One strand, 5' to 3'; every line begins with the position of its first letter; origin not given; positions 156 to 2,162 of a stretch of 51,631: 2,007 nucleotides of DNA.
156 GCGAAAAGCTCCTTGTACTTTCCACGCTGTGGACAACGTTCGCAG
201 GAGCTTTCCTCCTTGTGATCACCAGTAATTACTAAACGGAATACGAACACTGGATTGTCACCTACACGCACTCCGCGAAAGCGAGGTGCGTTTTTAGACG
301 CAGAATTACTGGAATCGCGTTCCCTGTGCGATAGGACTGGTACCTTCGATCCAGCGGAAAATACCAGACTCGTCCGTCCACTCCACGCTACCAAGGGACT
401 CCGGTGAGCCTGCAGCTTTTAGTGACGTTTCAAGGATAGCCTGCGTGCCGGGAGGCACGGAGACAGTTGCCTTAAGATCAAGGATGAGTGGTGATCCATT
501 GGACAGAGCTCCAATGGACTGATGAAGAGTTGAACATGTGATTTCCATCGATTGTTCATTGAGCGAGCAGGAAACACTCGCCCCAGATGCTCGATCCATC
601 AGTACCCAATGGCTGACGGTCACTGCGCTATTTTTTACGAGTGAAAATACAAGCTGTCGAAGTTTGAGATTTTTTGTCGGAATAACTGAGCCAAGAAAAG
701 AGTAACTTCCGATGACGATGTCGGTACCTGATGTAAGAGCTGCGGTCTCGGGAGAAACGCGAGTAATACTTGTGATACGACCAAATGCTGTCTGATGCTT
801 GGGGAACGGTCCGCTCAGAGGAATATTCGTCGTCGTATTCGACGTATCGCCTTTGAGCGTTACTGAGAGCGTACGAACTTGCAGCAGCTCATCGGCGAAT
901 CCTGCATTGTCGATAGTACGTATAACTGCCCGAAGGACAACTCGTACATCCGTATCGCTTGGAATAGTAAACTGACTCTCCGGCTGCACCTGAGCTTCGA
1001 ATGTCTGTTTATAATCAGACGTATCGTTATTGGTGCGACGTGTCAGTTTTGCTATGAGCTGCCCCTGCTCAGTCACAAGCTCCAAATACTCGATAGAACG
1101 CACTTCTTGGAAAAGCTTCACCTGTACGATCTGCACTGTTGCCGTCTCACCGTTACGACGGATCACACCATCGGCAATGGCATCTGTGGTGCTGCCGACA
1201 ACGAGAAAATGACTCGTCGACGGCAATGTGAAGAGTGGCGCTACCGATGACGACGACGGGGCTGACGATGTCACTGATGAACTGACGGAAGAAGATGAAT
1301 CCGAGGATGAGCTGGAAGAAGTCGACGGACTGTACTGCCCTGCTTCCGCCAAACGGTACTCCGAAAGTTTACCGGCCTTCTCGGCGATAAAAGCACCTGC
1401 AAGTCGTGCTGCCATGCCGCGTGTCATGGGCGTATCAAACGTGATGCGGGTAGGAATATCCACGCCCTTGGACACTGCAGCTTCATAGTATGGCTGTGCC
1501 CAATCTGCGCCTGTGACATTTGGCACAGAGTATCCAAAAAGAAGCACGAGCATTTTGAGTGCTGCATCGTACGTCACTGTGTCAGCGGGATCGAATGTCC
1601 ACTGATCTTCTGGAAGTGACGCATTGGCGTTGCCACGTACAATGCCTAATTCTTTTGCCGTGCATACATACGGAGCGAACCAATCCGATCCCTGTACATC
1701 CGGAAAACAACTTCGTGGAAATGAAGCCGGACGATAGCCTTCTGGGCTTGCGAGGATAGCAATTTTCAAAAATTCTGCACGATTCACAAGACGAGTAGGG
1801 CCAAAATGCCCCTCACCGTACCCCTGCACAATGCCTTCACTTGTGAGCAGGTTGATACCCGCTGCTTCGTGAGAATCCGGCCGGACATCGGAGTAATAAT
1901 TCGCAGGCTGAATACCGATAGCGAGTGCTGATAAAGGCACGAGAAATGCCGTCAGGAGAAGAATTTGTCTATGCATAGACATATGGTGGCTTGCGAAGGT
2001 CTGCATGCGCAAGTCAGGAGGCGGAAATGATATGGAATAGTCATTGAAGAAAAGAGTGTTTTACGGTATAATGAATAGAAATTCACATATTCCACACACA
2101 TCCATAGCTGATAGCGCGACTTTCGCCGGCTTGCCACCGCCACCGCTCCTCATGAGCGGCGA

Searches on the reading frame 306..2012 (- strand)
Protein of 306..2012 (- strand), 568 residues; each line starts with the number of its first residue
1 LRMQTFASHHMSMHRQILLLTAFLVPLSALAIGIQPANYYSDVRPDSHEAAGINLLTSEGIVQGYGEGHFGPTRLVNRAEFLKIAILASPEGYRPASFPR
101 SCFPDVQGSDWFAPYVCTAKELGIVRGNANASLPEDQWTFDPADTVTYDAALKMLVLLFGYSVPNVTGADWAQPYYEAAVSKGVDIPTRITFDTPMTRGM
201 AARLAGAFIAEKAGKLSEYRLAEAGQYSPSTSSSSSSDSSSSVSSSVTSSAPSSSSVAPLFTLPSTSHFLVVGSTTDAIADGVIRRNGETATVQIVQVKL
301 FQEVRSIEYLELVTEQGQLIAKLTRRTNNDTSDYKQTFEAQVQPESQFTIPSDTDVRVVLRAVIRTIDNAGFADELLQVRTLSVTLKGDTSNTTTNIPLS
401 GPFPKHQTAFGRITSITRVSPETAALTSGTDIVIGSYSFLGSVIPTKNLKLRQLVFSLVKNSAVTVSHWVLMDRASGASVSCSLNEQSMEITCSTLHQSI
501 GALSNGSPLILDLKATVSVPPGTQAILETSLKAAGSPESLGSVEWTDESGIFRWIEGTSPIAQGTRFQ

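Call 82: search_protein_families(library=pfam, proteins=[window:306-2012:-], max_evalue=0.001)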
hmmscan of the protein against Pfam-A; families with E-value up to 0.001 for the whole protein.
window:306-2012:- (568 aa): 1 family
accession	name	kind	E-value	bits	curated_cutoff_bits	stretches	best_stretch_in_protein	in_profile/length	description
PF00395.25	SLH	-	4.4e-17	62.2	20.8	2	40-81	2-43/44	S-layer homology domain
